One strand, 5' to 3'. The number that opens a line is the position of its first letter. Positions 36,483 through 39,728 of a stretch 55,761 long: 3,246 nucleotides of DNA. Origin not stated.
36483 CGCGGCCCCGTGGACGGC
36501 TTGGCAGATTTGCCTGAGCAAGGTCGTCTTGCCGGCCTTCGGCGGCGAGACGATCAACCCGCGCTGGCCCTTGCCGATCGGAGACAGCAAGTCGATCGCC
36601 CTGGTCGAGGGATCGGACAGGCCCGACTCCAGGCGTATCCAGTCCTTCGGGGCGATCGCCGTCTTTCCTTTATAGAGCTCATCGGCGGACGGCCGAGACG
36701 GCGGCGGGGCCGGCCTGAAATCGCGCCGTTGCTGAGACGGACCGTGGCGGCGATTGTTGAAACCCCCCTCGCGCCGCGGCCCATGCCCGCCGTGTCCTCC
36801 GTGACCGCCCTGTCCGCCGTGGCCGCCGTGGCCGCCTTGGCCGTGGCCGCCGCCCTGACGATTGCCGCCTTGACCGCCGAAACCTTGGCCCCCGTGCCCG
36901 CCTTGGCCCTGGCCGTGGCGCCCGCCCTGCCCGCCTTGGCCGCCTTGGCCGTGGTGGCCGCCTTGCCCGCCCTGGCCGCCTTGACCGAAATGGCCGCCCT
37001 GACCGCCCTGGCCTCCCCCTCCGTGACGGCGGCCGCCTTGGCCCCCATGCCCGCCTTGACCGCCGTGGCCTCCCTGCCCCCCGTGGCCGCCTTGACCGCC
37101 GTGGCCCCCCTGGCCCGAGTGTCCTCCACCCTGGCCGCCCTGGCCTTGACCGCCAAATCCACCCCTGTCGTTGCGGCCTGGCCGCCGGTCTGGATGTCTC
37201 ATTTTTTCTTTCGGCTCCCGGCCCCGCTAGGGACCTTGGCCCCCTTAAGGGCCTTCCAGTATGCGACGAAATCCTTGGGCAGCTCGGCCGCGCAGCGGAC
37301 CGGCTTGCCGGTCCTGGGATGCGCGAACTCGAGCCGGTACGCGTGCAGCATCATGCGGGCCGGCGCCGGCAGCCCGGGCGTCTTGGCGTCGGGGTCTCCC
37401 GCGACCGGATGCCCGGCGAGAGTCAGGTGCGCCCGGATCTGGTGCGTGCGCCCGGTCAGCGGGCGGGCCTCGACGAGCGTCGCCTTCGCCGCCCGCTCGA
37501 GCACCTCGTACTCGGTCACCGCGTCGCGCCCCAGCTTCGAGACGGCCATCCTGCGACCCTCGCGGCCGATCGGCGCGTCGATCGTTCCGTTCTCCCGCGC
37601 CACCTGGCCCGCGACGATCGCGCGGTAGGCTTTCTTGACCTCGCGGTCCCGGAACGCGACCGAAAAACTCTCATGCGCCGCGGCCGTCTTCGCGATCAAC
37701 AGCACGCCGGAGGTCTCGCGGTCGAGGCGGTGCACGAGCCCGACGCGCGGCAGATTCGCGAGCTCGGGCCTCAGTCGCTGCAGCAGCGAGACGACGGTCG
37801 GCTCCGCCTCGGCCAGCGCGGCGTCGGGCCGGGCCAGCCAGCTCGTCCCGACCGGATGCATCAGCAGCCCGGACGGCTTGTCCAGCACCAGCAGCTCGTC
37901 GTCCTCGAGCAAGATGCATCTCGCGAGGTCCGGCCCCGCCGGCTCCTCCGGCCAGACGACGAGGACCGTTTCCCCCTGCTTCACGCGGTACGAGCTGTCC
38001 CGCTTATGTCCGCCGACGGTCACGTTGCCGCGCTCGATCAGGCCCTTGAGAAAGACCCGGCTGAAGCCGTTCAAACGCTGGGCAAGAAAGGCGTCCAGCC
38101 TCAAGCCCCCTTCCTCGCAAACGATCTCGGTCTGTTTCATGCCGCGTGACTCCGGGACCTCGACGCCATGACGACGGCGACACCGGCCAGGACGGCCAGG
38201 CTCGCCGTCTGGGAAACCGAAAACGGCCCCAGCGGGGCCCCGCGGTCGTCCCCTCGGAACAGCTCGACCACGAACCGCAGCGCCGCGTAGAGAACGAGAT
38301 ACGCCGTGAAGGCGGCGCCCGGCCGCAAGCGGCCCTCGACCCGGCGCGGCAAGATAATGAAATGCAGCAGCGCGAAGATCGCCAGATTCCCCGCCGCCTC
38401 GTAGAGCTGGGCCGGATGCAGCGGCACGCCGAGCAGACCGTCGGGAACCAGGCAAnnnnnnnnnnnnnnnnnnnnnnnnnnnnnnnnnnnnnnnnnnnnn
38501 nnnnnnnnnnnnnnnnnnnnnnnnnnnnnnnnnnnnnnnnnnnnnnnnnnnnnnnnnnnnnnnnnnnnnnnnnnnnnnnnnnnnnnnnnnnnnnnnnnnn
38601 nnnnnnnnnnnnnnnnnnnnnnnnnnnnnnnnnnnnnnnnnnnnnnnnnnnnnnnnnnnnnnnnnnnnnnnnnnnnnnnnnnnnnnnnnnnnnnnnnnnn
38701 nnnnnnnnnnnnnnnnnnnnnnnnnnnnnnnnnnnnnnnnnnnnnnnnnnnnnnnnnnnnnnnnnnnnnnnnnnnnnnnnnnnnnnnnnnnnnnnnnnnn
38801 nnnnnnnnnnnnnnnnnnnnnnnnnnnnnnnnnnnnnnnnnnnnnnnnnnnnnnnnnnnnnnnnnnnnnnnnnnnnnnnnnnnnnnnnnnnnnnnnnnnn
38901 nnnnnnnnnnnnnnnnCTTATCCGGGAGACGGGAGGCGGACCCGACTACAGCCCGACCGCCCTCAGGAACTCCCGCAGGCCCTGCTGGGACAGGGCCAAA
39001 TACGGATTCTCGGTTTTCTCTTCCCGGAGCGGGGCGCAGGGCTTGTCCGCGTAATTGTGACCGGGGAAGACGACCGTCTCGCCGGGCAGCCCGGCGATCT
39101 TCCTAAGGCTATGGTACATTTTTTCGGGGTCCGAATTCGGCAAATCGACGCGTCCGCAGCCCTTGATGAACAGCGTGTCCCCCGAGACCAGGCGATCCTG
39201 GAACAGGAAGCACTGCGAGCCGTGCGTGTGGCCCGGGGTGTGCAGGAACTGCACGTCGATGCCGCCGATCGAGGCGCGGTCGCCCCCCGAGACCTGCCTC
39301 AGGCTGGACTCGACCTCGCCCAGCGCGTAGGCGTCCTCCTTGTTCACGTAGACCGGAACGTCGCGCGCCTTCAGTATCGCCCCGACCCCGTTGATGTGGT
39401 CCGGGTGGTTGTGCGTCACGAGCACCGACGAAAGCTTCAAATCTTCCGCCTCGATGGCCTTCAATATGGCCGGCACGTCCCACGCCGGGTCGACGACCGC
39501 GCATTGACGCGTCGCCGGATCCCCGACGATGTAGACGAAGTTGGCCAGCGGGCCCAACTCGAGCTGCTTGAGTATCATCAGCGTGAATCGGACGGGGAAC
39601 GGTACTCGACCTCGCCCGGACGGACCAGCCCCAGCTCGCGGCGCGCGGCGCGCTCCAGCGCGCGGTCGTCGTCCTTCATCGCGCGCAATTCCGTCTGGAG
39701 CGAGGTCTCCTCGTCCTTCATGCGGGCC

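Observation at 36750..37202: Rho without its RNA-binding N-terminal domain, replaced by a ~140-aa GGH/GGQ/RGG-like repeat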

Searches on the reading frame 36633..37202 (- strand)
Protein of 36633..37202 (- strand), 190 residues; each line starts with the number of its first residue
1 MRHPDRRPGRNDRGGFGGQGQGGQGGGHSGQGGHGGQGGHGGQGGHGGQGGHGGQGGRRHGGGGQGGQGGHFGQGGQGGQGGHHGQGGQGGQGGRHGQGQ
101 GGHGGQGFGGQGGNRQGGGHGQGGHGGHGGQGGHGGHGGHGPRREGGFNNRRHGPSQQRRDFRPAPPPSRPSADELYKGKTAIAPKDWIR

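Call 50: search_protein_families(library=pfam, proteins=[window:36633-37202:-], max_evalue=10)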
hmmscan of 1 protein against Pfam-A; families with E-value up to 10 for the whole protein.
window:36633-37202:- (190 aa): 0 families

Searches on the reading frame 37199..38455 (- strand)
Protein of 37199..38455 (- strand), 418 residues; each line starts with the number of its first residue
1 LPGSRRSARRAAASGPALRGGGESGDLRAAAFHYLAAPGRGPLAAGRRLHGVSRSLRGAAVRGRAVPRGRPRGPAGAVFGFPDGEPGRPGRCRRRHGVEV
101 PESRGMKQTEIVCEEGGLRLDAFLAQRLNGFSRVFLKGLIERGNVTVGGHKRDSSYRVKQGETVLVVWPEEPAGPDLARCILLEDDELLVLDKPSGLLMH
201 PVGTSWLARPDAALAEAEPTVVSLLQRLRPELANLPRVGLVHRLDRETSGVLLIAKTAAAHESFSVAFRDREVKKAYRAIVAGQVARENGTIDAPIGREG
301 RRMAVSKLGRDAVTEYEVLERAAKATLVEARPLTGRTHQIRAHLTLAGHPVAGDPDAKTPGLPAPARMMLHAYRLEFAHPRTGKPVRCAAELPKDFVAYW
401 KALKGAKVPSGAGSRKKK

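Call 3: search_protein_families(library=pfam, proteins=[window:37199-38455:-], max_evalue=1)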
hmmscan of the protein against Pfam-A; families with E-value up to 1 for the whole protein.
window:37199-38455:- (418 aa): 2 families
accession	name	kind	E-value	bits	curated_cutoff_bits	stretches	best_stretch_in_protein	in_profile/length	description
PF00849.27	PseudoU_synth_2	-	9.6e-33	114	26.8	1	188-344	2-150/152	RNA pseudouridylate synthase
PF01479.30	S4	-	2.7e-08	33.9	22.8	1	118-164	1-48/48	S4 domain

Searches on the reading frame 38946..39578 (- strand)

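Call 33: search_protein_families(library=pfam, proteins=[window:38946-39578:-], max_evalue=0.001)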
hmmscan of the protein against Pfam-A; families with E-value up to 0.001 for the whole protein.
window:38946-39578:- (210 aa): 2 families
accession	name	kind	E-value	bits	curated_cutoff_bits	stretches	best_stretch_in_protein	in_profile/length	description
PF00753.33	Lactamase_B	-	2.4e-28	99.8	22.7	1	9-174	2-196/196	Metallo-beta-lactamase superfamily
PF12706.13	Lactamase_B_2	-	1.9e-06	28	27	1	28-116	4-110/200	Beta-lactamase superfamily domain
